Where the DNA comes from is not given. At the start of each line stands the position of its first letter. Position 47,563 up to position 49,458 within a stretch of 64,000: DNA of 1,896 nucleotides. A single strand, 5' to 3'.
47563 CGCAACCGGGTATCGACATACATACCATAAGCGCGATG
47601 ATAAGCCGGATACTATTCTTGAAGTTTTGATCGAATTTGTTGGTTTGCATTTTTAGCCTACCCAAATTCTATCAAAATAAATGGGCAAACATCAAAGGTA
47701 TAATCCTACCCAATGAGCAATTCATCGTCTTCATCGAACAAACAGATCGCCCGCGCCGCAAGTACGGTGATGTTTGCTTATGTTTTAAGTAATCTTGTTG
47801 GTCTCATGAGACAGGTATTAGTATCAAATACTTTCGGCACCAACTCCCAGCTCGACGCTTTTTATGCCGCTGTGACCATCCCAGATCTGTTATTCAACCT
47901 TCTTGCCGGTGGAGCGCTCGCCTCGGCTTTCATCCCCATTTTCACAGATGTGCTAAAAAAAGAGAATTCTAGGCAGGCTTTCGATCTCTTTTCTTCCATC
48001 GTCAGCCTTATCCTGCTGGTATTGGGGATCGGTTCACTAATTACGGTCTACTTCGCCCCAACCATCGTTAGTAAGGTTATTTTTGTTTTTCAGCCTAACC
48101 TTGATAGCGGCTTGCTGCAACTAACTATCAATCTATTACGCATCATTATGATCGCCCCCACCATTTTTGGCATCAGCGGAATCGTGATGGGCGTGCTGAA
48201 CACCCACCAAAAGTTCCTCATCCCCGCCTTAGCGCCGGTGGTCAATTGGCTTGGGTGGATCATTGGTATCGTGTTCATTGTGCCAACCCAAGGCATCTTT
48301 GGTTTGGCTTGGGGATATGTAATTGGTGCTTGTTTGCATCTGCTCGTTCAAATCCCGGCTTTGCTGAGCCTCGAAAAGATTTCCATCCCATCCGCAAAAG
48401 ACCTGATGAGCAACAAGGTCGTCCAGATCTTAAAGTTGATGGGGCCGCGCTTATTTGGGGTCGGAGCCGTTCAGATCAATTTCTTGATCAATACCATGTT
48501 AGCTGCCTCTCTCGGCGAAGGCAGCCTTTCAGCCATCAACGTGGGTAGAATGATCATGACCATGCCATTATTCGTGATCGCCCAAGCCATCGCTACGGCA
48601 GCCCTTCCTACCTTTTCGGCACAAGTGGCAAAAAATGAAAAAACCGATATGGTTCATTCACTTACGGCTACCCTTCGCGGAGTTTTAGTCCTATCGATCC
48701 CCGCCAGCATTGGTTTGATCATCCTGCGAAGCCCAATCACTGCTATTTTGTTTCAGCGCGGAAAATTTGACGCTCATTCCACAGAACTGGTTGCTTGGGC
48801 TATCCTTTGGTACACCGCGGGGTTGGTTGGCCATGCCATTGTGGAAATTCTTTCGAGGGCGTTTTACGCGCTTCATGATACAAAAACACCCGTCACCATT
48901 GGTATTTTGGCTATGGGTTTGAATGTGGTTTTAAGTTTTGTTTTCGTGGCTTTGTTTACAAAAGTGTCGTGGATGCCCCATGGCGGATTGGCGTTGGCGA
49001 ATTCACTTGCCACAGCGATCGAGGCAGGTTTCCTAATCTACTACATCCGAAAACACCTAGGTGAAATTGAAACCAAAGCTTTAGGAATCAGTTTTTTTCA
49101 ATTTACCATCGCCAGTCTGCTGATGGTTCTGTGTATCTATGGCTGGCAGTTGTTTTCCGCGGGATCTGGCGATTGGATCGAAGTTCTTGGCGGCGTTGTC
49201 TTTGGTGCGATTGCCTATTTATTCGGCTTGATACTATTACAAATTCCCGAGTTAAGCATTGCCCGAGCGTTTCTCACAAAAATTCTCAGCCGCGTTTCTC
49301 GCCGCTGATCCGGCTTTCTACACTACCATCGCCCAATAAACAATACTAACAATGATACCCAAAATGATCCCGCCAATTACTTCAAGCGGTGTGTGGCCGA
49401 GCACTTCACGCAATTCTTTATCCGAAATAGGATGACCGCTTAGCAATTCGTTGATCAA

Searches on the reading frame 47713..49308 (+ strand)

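Call 9: search_protein_families(library=pfam, proteins=[window:47713-49308:+], max_evalue=0.00001)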
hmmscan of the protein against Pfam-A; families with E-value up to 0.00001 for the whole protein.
window:47713-49308:+ (531 aa): 2 families
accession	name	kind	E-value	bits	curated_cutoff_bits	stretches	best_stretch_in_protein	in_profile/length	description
PF03023.19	MurJ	-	3.8e-90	303.1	27.4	1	38-485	2-437/451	Lipid II flippase MurJ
PF01554.23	MatE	-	9.2e-11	42.1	24.9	1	252-410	8-161/161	MatE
